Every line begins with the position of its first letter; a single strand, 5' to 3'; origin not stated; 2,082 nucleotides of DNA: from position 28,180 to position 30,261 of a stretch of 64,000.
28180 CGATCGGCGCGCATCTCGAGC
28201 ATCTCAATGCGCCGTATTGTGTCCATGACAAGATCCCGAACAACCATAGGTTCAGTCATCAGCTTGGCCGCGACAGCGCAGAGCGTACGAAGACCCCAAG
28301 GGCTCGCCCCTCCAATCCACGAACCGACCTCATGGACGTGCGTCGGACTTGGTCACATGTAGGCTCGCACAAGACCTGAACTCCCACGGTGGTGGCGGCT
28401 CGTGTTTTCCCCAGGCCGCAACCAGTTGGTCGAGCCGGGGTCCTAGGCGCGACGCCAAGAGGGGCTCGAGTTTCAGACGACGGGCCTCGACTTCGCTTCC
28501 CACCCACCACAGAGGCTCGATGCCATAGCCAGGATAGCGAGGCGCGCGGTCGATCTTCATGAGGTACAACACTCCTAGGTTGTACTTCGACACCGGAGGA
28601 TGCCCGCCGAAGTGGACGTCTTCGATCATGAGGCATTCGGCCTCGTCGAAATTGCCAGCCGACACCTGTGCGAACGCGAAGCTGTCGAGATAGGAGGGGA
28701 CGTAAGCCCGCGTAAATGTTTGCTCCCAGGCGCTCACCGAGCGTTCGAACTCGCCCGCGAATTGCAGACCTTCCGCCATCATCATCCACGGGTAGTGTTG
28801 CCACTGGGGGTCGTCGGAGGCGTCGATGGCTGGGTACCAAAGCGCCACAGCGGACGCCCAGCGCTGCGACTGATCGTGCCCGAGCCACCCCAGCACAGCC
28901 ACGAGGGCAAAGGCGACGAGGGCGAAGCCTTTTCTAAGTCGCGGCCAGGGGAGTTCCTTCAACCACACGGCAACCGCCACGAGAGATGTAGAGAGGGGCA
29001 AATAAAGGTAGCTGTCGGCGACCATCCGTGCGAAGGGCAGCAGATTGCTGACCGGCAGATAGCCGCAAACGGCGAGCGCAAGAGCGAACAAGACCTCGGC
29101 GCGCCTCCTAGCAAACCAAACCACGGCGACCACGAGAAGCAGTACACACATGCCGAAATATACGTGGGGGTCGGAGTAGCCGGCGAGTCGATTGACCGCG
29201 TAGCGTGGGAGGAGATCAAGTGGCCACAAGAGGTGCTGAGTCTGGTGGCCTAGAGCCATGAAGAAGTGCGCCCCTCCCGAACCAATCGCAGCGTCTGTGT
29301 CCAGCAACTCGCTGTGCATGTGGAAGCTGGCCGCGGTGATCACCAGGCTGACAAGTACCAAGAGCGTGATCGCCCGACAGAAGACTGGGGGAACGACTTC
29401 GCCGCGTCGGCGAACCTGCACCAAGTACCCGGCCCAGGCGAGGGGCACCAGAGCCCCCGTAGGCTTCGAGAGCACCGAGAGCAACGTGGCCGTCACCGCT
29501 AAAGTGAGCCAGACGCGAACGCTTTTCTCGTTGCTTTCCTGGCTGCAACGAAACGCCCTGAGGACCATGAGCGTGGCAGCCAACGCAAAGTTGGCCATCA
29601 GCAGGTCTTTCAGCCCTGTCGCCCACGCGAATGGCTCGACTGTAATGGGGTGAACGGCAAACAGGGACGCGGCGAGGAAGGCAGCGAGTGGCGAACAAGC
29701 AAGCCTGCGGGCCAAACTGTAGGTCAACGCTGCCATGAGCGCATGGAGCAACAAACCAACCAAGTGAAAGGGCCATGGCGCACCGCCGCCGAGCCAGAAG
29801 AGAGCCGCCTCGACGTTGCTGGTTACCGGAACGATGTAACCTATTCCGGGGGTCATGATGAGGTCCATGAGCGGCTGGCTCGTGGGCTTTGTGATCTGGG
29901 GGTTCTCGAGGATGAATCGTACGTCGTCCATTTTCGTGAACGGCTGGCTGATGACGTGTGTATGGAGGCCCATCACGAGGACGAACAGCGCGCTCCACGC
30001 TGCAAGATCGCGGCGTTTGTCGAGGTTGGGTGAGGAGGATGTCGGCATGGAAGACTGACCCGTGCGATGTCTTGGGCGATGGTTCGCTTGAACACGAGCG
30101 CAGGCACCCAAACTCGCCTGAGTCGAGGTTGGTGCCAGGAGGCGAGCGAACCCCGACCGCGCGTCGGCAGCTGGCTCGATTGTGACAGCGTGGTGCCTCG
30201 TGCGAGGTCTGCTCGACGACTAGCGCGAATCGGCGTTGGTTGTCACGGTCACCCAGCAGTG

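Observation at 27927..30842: Roughly 370-bp segmental duplication of the 5' half of a HAD phosphatase gene between two convergent paralogous genes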

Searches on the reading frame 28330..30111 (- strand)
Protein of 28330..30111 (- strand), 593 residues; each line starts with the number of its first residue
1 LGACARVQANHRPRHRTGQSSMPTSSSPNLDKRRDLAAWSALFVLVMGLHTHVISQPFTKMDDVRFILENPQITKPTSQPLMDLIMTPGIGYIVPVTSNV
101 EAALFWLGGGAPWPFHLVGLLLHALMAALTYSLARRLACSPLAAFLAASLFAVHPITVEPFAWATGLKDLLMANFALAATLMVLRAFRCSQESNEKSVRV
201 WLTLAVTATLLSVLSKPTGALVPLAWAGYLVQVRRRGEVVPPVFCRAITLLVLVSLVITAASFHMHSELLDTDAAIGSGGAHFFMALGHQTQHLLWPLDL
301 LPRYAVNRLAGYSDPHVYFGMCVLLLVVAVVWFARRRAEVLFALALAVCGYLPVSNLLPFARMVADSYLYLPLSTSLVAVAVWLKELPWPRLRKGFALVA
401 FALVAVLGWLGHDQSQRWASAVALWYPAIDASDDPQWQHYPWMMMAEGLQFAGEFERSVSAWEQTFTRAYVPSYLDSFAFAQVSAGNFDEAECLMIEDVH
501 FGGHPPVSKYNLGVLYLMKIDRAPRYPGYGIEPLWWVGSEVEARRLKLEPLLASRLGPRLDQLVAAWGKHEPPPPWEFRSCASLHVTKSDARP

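Call 4: search_protein_families(library=pfam, proteins=[window:28330-30111:-], max_evalue=0.01)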
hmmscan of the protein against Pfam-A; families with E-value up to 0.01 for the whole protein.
window:28330-30111:- (593 aa): 0 families

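Call 13: find_homologous_proteins(query=window:28330-30048:-)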
Query window:28330-30048:- (572 aa): 79 proteins with E <= 0.001 among 8000 candidates.
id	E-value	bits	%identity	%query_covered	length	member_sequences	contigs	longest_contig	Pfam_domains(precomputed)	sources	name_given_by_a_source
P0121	0.0e+0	1299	100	100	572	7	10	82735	-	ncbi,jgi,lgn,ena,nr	ncbi:MAG: hypothetical protein AUK47_04155 [Deltaproteobacteria bacterium CG2_30_63_29]|nr:MAG: hypo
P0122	6.4e-113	397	41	100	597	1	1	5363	-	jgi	-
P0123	2.2e-88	316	38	95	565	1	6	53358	-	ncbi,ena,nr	ncbi:MAG: hypothetical protein CMH57_06515 [Myxococcales bacterium]|nr:hypothetical protein [Myxococ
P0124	2.5e-88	315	39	90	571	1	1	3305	-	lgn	-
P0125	4.2e-86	308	35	98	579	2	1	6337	-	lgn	-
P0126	3.1e-83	299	38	89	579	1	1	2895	-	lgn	-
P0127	7.2e-79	284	34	99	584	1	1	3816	-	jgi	jgi:protein O-mannosyl-transferase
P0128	2.5e-70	256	33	92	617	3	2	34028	-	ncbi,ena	-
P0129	2.5e-68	249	34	96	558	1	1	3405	-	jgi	jgi:hypothetical protein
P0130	1.7e-62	230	33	87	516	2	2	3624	-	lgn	-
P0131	6.7e-59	218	33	85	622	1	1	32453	-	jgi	jgi:tetratricopeptide (TPR) repeat protein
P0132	5.3e-37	146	31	77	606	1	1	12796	PF13432.13,PF13231.13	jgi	jgi:hypothetical protein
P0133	1.9e-35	141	33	71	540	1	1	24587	-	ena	-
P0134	1.2e-28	118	33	56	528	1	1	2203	-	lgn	-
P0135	4.0e-25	107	33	55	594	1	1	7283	-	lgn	-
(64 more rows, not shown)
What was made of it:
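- Closest known: GT-C membrane glycosyltransferases with TPR domains. Different: The family is small, with 79 detectable relatives (call 13).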

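Call 14: find_encoding_contigs(protein=P0123, flank=8000, max_places=3)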
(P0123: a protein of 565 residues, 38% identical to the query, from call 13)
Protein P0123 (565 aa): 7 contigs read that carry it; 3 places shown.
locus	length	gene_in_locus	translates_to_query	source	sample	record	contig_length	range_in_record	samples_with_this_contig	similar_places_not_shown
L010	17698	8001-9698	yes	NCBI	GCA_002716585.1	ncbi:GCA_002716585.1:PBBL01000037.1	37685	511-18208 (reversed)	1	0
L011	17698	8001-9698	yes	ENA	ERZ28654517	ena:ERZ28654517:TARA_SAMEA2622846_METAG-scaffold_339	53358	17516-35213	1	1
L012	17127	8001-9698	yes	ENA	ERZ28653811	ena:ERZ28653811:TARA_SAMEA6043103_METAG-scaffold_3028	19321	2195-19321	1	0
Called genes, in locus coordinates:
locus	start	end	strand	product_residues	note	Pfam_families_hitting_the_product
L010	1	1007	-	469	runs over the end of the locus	PF00092:VWA (weak)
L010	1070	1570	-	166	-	-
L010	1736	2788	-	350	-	PF00582:Usp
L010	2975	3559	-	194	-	-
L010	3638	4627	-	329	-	PF20030:bpMoxR, PF00493:MCM (weak), PF07726:AAA_3, PF07728:AAA_5, PF17863:AAA_lid_2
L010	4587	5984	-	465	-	PF14258:DUF4350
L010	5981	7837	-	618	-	PF13620:CarboxypepD_reg (weak)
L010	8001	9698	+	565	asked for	-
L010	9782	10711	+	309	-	PF04055:Radical_SAM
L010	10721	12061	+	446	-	PF01966:HD, PF19276:HD_assoc_2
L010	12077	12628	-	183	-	-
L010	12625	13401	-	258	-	PF12679:ABC2_membrane_2 (weak)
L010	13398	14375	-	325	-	PF00005:ABC_tran, PF13304:AAA_21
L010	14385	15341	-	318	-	PF01073:3Beta_HSD, PF01370:Epimerase, PF02719:Polysacc_synt_2, PF04321:RmlD_sub_bind, PF07993:NAD_binding_4, PF16363:GDP_Man_Dehyd, PF13460:NAD_binding_10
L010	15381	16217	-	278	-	-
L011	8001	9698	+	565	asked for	-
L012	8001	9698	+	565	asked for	-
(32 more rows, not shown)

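Call 15: find_encoding_contigs(protein=P0122, flank=8000, max_places=3)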
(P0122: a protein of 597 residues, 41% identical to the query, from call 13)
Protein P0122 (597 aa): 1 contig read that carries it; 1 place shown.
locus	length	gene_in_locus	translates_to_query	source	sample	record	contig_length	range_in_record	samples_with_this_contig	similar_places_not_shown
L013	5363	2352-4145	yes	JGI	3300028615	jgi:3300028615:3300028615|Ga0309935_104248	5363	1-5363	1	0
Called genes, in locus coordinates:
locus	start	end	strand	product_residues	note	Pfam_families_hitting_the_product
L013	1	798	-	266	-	?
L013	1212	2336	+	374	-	PF00578:AhpC-TSA, PF08534:Redoxin, PF00085:Thioredoxin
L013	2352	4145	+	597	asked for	-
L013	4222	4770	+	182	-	PF00719:Pyrophosphatase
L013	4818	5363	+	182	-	?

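Call 16: find_encoding_contigs(protein=P0128, flank=8000, max_places=3)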
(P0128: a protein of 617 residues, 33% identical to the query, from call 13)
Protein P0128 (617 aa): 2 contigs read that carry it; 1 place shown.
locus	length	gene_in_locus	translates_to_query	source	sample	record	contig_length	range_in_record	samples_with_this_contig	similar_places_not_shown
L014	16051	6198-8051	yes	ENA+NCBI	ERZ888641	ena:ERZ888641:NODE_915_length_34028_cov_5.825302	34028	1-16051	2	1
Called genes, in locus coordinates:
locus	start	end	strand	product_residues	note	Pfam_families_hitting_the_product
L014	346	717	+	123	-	PF00416:Ribosomal_S13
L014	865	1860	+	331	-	PF01193:RNA_pol_L, PF01000:RNA_pol_A_bac, PF03118:RNA_pol_A_CTD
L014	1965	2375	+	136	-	PF01196:Ribosomal_L17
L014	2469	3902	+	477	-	PF00675:Peptidase_M16, PF05193:Peptidase_M16_C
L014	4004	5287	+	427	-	PF00675:Peptidase_M16 (weak), PF05193:Peptidase_M16_C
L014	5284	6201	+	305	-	-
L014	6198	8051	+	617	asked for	-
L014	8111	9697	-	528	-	PF02696:SelO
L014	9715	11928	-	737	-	-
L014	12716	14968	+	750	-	PF01186:Lysyl_oxidase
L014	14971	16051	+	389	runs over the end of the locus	PF02771:Acyl-CoA_dh_N, PF02770:Acyl-CoA_dh_M, PF00441:Acyl-CoA_dh_1, PF08028:Acyl-CoA_dh_2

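Call 32: search_solved_structures(query=A2, max_evalue=1)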
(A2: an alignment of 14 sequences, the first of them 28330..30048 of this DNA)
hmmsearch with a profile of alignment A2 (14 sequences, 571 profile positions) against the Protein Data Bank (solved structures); distinct sequences matched with E-value up to 1: 106 (the best 60 are shown).
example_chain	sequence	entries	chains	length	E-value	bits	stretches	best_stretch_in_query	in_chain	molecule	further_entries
5i9f_A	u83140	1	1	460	7.8e-19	70.9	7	419-489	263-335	pentatricopeptide repeat protein dPPR-U10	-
5i9g_C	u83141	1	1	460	1e-18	70.5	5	420-489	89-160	pentatricopeptide repeat protein dPPR-U8C2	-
5i9h_A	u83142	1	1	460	1.3e-18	70.1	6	418-489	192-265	pentatricopeptide repeat protein dPPR-U8G2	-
5i9d_A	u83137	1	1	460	2.1e-18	69.5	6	420-489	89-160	pentatricopeptide repeat protein dPPR-U8A2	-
6een_B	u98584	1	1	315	1.2e-14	57.1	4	420-489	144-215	Designer Pentatricopeptide Protein dPPR10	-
6een_D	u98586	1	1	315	4.2e-14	55.3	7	420-489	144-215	Designer Pentatricopeptide Protein dPPR10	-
6een_A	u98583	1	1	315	4.2e-14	55.3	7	419-484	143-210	Designer Pentatricopeptide Protein dPPR10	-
6eou_A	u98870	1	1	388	1.5e-13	53.4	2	413-494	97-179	UDP-N-acetylglucosamine--peptide N-acetylglucosaminyltransferase 110 kDa subunit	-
1w3b_A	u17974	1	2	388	1.7e-13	53.3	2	413-494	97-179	UDP-N-ACETYLGLUCOSAMINE--PEPTIDE N-ACETYLGLUCOSAMINYLTRANSFERASE 110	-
6een_C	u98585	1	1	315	2.7e-13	52.6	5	419-483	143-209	Designer Pentatricopeptide Protein dPPR10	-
9qhb_A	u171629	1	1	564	1.1e-12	50.6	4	410-500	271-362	Engineered tetratricopeptide repeat protein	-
7ntf_A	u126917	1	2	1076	3.5e-12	49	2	413-494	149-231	Isoform 1 of UDP-N-acetylglucosamine--peptide N-acetylglucosaminyltransferase 110 kDa subu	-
7yeh_B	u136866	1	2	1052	8.2e-12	47.7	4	413-494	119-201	UDP-N-acetylglucosamine--peptide N-acetylglucosaminyltransferase 110 kDa subunit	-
7yea_A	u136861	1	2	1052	8.8e-12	47.6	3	413-494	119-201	UDP-N-acetylglucosamine--peptide N-acetylglucosaminyltransferase 110 kDa subunit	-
4ozs_A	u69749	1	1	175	9.7e-11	44.2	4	419-489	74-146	Alpha solenoid protein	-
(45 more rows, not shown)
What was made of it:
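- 28330..30048 (-): GT2: paralogous membrane GT-C-like protein with a C-terminal TPR region, transcribed divergently from the intact phosphatase gene. The family profile matches TPR proteins over profile positions about 410-500 (call 32).
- On GT-C / TMTC-like glycosyltransferase (GT1, GT2): The family profile hits TPR/PPR proteins and the OGT TPR domain over profile positions about 410-500, with E down to 1e-13 for OGT (call 32).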

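Call 33: search_protein_families(library=pfam, alignment_id=A2, max_evalue=0.1)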
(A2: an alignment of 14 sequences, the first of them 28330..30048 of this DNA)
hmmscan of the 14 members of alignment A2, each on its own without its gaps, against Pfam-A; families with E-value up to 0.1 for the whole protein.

A. member 1, window:28330-30048:- (572 aa): 0 families

B. families by the number of members that match (of 14 scanned): 19 families
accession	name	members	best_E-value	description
PF13432.12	TPR_16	6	4.1e-06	Tetratricopeptide repeat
PF07719.23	TPR_2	4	0.00066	Tetratricopeptide repeat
PF13176.12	TPR_7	4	0.0046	Tetratricopeptide repeat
PF13428.12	TPR_14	3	0.0048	Tetratricopeptide repeat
PF14559.12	TPR_19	3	0.024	Tetratricopeptide repeat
PF13231.12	PMT_2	2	1.8e-05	Dolichyl-phosphate-mannose-protein mannosyltransferase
PF13424.12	TPR_12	2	0.0001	Tetratricopeptide repeat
PF13374.12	TPR_10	2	0.00062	Tetratricopeptide repeat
PF07721.20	TPR_4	2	0.044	Tetratricopeptide repeat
PF00515.34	TPR_1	2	0.049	Tetratricopeptide repeat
PF13567.11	DUF4131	1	0.0027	Domain of unknown function (DUF4131)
PF07331.16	TctB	1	0.0041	Tripartite tricarboxylate transporter TctB family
PF01757.29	Acyl_transf_3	1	0.0071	Acyltransferase domain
PF15971.10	Mannosyl_trans4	1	0.023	DolP-mannose mannosyltransferase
PF01535.26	PPR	1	0.028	PPR repeat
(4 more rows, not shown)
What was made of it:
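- On GT-C / TMTC-like glycosyltransferase (GT1, GT2): TPR Pfam models match up to 6 of the 14 family members, TPR_16 being the commonest (call 33).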

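Call 34: find_related_loci(query=A2, collection=genome_contigs, flank=6000)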
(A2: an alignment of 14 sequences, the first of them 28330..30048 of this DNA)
Query A2 (572 aa) in genome_contigs; peptide patterns used: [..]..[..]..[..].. (x = any residue, [..] = any of these).
68 stretches matched a pattern; 38 encode a relative of the query (tblastn E <= 1e-3); 37 distinct loci.
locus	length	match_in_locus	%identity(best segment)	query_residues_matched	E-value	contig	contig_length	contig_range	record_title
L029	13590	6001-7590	38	29-569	1e-78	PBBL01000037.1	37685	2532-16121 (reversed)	MAG: Myxococcales bacterium isolate SP4258 MHASMcontig_3297226, whole genome shotgun sequence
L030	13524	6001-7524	37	37-560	5e-66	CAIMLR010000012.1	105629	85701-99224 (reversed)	MAG: uncultured Myxococcales bacterium isolate A14_bin-1730 genome assembly, contig: bin-1730:12/50, whole genome shotgu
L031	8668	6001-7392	39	33-508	2e-58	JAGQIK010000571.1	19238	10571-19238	MAG: Myxococcales bacterium isolate HKST-UBA02 k127_3029675, whole genome shotgun sequence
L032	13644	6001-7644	33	21-544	3e-57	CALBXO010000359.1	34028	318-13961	MAG TPA_asm: uncultured proteobacterium isolate ERR2206771_bin.55_CONCOCT_v1.1_MAG genome assembly, contig: ERZ888641.91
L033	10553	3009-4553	37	12-564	3e-53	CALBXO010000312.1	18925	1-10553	MAG TPA_asm: uncultured proteobacterium isolate ERR2206771_bin.55_CONCOCT_v1.1_MAG genome assembly, contig: ERZ888641.25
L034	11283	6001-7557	36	41-572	1e-72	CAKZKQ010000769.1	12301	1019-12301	MAG TPA_asm: uncultured proteobacterium isolate ERR2094171_bin.68_CONCOCT_v1.1_MAG genome assembly, contig: ERZ650152.37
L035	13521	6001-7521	33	33-494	2e-42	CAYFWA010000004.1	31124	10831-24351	MAG TPA_asm: uncultured Myxococcales bacterium isolate ERP107533_co1_80 genome assembly, contig: NODE_686_length_31124_c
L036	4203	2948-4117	34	32-435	1e-31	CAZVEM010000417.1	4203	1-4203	MAG TPA_asm: uncultured Nannocystaceae bacterium isolate SRP302895_co1_331 genome assembly, contig: NODE_46883_length_42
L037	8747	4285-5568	30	33-469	7e-31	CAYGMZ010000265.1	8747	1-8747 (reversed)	MAG TPA_asm: uncultured Nannocystaceae bacterium isolate ERP116193_co2_37 genome assembly, contig: NODE_19163_length_874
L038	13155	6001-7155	30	16-415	2e-24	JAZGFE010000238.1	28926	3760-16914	MAG: Nannocystaceae bacterium isolate SCS4bin.39 SCS4bin.39_238, whole genome shotgun sequence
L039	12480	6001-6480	40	4-164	4e-20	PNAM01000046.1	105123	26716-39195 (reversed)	MAG: Myxococcales bacterium isolate palsa_1104 73.20110800_P1D.52_contig_4854, whole genome shotgun sequence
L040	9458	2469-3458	29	32-352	7e-19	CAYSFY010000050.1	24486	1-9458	MAG TPA_asm: uncultured Desulfobulbia bacterium isolate binchicken_co266_32 genome assembly, contig: NODE_3364_length_24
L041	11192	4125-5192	31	34-352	2e-18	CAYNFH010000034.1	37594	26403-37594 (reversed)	MAG TPA_asm: uncultured Chthonomonadaceae bacterium isolate SRP272529_co1_250 genome assembly, contig: NODE_1519_length_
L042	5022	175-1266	31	19-370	7e-18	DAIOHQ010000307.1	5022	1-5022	MAG TPA_asm: Tepidisphaeraceae bacterium isolate CTOTU41298 NODE_13815_length_5022_cov_6.298168, whole genome shotgun se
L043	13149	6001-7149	28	30-411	1e-21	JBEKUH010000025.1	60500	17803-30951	MAG: Tepidisphaeraceae bacterium isolate SPRUCE 577 SPRUCE_577_25, whole genome shotgun sequence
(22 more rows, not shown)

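Call 42: predict_structure(alignment_id=A2)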
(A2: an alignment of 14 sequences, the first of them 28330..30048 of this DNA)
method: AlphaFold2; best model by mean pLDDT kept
length: 572 residues; sequences in the alignment: 14
mean_pLDDT: 88.4   pTM: 0.88
mean pLDDT of the five models: 88.4, 87.1, 86.5, 86.1, 85.7
residues with pLDDT >= 90: 379; 70-90: 150; 50-70: 19; < 50: 24
segments of 3 or more residues with pLDDT < 50: 1-6, 250-257, 334-341
pLDDT, mean of each block of 10 residues (from residue 1): 53 93 94 87 89 93 85 91 95 93 97 93 95 77 80 97 94 93 96 90 93 91 94 90 73 52 83 76 76 91 92 91 91 48 62 95 88 92 93 87 88 83 94 96 95 96 97 98 94 95 95 97 95 96 91 94 91 79
secondary structure, 60 per line:
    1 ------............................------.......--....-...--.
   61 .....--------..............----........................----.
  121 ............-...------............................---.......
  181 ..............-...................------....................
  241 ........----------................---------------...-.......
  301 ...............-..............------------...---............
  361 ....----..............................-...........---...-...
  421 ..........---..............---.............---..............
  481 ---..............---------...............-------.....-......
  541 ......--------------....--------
elements in order: H7-34 H41-47 H50-53 H60-65 H74-87 H92-115 H120-132 H143-170 H174-194 H196-214 H221-248 H259-274 H294-315 H317-330 H349-364 H369-398 H400-410 H418-430 H434-447 H451-463 H467-480 H484-497 H507-521 H529-533 H535-546 H561-564
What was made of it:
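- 28330..30048 (-): AlphaFold model, pLDDT 88 (call 42).
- On GT-C / TMTC-like glycosyltransferase (GT1, GT2): AlphaFold model of GT2, pLDDT 88, pTM 0.88 (call 42).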
